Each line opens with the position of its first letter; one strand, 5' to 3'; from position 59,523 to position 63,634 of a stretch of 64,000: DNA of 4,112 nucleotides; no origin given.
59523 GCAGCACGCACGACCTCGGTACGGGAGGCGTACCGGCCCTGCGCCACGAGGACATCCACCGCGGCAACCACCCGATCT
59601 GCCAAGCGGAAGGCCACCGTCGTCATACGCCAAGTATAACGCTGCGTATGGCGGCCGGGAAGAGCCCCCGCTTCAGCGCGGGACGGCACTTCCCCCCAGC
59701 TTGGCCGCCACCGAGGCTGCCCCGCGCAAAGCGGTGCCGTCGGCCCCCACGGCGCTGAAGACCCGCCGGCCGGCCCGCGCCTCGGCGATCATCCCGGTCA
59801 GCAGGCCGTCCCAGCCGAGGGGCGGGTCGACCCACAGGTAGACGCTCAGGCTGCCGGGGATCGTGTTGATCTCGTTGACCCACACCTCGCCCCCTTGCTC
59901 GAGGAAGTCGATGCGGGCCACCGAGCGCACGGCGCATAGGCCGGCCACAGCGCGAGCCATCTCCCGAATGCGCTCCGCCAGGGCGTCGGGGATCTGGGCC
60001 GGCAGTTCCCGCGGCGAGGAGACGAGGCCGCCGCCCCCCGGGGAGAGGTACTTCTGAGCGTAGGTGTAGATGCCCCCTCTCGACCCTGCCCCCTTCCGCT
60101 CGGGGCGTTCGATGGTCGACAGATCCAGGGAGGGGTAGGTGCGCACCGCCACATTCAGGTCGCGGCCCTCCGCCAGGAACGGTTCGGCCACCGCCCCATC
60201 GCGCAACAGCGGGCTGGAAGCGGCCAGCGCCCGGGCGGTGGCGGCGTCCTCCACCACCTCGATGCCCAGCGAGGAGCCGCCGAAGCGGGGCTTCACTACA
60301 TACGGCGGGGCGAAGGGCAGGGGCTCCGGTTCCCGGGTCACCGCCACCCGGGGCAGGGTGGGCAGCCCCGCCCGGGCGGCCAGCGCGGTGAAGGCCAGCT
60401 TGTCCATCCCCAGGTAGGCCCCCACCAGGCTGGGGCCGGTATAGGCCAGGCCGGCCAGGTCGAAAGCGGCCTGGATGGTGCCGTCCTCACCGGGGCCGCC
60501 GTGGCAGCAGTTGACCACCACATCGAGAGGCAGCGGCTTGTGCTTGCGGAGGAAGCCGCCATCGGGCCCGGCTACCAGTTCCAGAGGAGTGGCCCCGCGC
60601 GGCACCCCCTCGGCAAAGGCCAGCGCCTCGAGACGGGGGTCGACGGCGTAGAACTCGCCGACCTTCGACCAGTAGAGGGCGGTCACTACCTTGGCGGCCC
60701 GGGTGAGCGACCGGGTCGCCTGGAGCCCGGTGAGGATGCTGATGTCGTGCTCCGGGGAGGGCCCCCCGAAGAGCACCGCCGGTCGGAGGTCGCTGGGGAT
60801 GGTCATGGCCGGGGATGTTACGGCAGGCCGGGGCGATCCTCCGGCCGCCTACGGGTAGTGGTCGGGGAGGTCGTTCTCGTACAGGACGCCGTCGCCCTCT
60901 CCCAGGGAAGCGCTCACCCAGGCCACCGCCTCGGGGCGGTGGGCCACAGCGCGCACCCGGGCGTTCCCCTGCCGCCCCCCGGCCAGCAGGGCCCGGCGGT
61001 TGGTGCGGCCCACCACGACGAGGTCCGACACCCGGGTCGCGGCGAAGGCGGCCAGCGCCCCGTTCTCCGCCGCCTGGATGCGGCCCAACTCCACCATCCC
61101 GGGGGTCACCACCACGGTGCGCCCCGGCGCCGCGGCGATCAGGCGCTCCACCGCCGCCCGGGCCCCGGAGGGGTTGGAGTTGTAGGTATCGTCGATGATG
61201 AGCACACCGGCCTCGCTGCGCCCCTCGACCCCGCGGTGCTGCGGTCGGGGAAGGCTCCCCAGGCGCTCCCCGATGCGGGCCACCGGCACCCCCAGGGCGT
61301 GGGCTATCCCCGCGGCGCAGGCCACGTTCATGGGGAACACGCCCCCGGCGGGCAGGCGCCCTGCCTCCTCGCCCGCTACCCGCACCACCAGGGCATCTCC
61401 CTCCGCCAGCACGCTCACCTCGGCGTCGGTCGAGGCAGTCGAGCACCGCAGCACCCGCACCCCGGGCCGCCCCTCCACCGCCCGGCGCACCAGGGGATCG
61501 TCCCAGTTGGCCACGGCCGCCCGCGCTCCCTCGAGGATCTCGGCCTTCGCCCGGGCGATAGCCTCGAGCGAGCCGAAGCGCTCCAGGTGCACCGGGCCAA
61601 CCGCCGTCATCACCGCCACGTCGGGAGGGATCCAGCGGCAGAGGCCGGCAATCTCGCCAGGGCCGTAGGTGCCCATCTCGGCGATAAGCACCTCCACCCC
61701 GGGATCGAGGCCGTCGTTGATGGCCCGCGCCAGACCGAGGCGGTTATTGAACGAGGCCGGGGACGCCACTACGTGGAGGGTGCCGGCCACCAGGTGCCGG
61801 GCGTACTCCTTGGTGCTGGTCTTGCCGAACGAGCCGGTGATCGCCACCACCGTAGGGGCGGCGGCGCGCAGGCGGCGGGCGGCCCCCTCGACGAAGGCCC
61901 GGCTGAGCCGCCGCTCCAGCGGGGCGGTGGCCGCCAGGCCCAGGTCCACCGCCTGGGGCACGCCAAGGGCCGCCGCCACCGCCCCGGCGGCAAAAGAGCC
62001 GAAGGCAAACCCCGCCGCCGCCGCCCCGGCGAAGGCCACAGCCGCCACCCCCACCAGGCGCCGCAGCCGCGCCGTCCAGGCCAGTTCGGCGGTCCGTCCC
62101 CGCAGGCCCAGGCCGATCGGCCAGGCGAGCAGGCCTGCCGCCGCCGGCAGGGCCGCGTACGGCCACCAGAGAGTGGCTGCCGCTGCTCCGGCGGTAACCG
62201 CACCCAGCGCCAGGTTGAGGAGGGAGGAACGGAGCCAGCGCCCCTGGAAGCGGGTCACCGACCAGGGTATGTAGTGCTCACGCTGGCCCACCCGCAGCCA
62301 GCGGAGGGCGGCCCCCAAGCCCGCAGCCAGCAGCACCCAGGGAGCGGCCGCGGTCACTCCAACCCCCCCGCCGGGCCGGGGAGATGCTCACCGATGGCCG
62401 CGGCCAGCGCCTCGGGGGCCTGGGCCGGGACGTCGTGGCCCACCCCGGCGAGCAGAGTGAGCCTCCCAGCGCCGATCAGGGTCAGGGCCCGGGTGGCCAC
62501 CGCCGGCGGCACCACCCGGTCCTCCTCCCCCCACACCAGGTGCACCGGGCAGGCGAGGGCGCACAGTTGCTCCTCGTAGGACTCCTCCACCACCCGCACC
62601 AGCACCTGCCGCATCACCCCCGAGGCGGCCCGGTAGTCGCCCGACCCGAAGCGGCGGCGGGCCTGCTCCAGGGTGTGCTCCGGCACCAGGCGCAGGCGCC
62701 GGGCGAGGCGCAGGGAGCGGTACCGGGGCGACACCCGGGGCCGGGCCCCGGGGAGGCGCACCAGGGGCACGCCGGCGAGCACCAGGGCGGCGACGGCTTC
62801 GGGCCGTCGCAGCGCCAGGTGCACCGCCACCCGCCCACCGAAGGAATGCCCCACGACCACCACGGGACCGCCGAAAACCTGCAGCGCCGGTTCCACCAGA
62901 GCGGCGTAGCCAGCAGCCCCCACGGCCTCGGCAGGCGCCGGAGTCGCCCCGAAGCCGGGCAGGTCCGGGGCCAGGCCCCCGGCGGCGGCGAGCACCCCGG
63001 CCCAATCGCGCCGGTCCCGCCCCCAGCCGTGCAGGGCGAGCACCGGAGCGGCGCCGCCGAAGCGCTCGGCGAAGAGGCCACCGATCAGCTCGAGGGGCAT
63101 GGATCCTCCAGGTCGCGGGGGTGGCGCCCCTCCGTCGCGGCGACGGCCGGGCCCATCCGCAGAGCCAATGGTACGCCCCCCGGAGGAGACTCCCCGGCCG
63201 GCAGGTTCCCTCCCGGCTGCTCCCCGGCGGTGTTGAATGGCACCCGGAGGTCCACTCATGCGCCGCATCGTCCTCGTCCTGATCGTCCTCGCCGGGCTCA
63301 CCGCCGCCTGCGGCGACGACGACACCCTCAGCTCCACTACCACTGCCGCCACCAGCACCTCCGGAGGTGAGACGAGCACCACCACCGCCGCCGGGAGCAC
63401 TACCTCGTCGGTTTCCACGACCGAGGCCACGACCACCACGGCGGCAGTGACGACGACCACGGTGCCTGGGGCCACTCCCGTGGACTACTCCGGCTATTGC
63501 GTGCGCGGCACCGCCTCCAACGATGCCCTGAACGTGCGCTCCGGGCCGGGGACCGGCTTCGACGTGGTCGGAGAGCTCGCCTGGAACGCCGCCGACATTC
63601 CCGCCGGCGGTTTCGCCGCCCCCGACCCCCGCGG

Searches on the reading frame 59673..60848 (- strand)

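Call 38: search_protein_families(library=pfam, proteins=[window:59673-60848:-], max_evalue=0.0001)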
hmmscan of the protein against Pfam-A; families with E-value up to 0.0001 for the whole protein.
window:59673-60848:- (391 aa): 2 families
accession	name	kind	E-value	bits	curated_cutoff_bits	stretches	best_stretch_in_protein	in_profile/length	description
PF01820.27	Dala_Dala_lig_N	-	3.4e-19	70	34.6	1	24-139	3-121/121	D-ala D-ala ligase N-terminus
PF07478.18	Dala_Dala_lig_C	-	3e-18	66.5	24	1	182-333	38-178/204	D-ala D-ala ligase C-terminus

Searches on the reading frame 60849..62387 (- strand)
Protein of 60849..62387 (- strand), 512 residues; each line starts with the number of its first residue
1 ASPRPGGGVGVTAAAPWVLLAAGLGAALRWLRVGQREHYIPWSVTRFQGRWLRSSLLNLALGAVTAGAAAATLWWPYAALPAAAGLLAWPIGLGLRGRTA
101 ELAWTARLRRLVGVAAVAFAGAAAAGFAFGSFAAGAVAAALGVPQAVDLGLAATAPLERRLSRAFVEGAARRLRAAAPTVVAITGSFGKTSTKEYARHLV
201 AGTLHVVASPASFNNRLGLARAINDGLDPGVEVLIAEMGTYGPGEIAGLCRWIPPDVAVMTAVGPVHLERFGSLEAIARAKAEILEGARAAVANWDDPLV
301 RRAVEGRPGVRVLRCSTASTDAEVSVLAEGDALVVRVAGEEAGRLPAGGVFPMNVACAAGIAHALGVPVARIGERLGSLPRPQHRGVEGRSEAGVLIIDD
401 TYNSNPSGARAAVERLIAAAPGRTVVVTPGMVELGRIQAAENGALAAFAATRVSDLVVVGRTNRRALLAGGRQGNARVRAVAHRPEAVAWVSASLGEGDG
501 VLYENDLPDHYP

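Call 38: search_protein_families(library=pfam, proteins=[window:60849-62387:-], max_evalue=0.0001)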
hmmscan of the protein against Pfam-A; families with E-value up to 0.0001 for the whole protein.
window:60849-62387:- (512 aa): 2 families
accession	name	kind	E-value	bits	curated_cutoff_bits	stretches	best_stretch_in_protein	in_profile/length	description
PF08245.18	Mur_ligase_M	-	4.2e-26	92.6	24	1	183-324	1-159/200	Mur ligase middle domain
PF02875.26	Mur_ligase_C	-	1.4e-11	45.7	28.4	1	392-502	9-122/127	Mur ligase, glutamate ligase domain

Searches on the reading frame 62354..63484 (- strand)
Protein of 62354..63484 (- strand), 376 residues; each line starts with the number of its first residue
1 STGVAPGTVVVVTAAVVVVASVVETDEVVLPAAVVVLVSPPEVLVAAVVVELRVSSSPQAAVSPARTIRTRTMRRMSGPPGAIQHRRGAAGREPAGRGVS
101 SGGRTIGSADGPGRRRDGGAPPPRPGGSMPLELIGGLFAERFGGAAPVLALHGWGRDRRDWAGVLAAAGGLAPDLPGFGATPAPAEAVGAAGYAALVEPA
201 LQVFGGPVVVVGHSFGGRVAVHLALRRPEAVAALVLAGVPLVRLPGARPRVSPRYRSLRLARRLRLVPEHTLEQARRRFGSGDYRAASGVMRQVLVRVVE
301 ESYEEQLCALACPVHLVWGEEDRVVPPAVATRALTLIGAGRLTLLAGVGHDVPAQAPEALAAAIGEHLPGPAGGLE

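Call 38: search_protein_families(library=pfam, proteins=[window:62354-63484:-], max_evalue=0.0001)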
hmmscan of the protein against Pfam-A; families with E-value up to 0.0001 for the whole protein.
window:62354-63484:- (376 aa): 3 families
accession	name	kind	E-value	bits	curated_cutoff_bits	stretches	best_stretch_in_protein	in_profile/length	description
PF12697.13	Abhydrolase_6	-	1.3e-19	72.2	26.3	1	148-363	1-217/217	Alpha/beta hydrolase family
PF00561.26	Abhydrolase_1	-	1.2e-15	58.3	25.8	1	147-351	2-239/245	alpha/beta hydrolase fold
PF12146.15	Hydrolase_4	-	2.3e-09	37.3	27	1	205-352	75-234/239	Serine aminopeptidase, S33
